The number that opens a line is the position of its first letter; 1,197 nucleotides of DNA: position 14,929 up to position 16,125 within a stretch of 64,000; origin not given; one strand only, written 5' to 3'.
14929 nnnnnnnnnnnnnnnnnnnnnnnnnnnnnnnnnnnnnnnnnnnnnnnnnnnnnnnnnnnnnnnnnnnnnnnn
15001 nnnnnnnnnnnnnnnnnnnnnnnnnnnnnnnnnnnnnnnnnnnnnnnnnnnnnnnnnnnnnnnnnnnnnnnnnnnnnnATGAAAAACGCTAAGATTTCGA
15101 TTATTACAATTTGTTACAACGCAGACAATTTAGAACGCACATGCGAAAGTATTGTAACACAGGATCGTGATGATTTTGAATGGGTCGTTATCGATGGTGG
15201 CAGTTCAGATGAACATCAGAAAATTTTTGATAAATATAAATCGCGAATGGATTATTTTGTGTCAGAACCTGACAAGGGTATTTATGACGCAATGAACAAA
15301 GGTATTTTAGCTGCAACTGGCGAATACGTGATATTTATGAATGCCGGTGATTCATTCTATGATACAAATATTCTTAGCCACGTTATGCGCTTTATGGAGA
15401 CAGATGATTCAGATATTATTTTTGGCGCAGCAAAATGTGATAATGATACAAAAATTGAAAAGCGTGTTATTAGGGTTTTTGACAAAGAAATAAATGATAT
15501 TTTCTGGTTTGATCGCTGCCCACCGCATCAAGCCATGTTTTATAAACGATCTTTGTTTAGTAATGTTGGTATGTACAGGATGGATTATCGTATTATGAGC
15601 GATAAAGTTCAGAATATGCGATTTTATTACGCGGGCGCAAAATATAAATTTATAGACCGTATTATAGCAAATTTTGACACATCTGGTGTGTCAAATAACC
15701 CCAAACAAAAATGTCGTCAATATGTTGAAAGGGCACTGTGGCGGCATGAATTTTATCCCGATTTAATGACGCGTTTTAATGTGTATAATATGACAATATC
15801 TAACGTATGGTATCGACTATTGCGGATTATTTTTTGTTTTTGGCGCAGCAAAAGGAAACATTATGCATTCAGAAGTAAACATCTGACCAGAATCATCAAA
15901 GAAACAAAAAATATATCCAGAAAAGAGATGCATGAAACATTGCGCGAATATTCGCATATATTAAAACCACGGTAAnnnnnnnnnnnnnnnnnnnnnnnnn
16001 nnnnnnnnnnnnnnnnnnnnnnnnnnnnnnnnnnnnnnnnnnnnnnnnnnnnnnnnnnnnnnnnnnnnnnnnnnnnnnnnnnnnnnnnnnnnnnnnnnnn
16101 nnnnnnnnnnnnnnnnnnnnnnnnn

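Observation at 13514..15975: LicD - cytidylyltransferase - GT2 cassette: a CDP-alcohol (phosphocholine/glycerol/ribitol-phosphate-type) glycan decoration system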

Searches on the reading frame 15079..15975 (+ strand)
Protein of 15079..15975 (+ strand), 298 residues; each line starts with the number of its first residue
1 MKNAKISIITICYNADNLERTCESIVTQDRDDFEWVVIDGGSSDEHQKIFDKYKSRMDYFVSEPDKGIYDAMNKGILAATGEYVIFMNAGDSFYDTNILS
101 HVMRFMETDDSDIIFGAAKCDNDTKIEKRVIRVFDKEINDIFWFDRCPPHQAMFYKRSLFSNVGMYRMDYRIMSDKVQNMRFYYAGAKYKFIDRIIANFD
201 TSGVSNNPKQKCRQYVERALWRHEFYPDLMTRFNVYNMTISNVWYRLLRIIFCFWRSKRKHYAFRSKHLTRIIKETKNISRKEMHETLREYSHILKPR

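Call 4: search_protein_families(library=pfam, proteins=[window:15079-15975:+], max_evalue=0.01)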
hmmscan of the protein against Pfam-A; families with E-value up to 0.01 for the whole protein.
window:15079-15975:+ (298 aa): 1 family
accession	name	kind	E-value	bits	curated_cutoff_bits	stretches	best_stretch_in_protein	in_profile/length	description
PF00535.33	Glycos_transf_2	-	6.5e-22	78.7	23.3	1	7-142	1-132/168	Glycosyl transferase family 2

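Call 5: search_protein_families(library=ncbifam, proteins=[window:15079-15975:+], max_evalue=0.01)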
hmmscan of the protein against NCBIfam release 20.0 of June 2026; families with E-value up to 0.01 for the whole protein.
window:15079-15975:+ (298 aa): 14 families
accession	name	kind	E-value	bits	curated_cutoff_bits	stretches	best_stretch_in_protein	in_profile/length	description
TIGR04009.1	wcaE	equivalog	2.3e-30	105.7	369.2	1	6-212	3-209/248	colanic acid biosynthesis glycosyltransferase WcaE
NF007482.0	PRK10073.1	equivalog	8.2e-17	61.2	423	1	3-119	5-123/334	glycosyltransferase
TIGR04283.1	glyco_like_mftF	equivalog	2.5e-14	53.4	182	1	8-176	4-163/221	TIGR04283 family arsenosugar biosynthesis glycosyltransferase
NF047683.1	TeichurnBiosyTuaG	equivalog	1.7e-12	47.5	400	1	3-119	5-124/252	teichuronic acid biosynthesis protein TuaG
TIGR03937.1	PgaC_IcaA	equivalog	2.5e-11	43.2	422.3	1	4-110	45-154/407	poly-beta-1,6-N-acetyl-D-glucosamine synthase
NF053739.1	GlytfEpsEBac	equivalog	1.4e-09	37.3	450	1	5-188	2-191/265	glycosyltransferase EpsE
NF041875.1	EPS_EpsD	equivalog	1.5e-09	37.8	370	1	7-125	2-123/325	exopolysaccharide biosynthesis glycosyltransferase EpsD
NF050050.1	ProtGlycPglI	equivalog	1.1e-08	34.9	500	1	4-128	2-129/306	GalNAc(5)-diNAcBac-PP-undecaprenol beta-1,3-glucosyltransferase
TIGR03111.1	glyc2_xrt_Gpos1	hypoth_equivalog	4.4e-08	32.3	363.95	1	4-129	49-179/439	TIGR03111 family XrtG-associated glycosyltransferase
NF041394.1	GtaseAglG_Halo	equivalog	2.4e-07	30.4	440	1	5-110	2-111/304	glucosyl-dolichyl phosphate glucuronosyltransferase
NF038302.1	EPS_HpsE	equivalog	2.2e-05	23.6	300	1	12-115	9-120/307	hormogonium polysaccharide biosynthesis glycosyltransferase HpsE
NF038299.1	EPS_HpsN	equivalog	0.00017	20.6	425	1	5-116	2-117/317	hormogonium polysaccharide biosynthesis glycosyltransferase HpsN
TIGR04182.1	glyco_TIGR04182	equivalog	0.0019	17.6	325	1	35-143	30-134/293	S-layer glycoprotein N-glycosyltransferase AglJ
TIGR03965.1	mycofact_glyco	equivalog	0.0089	14.9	280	0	14-88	85-162/467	mycofactocin biosynthesis glycosyltransferase MftF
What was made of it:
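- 15079..15975 (+): GT2 glycosyltransferase, 298 aa, WcaE-like. This is an accessory member of the cassette, absent from most LicD-CTase relatives. PF00535 E=6.5e-22 (call 4); TIGR04009 at 105.7 bits, below its cut-off of 369 (call 5).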

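Call 73: search_protein_families(library=phrogs, proteins=[window:15079-15972:+], max_evalue=0.001)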
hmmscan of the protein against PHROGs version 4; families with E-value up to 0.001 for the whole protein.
window:15079-15972:+ (298 aa): 1 family
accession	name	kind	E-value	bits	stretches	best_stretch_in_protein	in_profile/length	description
phrog_841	-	moron, auxiliary metabolic gene and host takeover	4.3e-06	27.4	1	4-131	2-135/309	GtrB-like O-antigen conversion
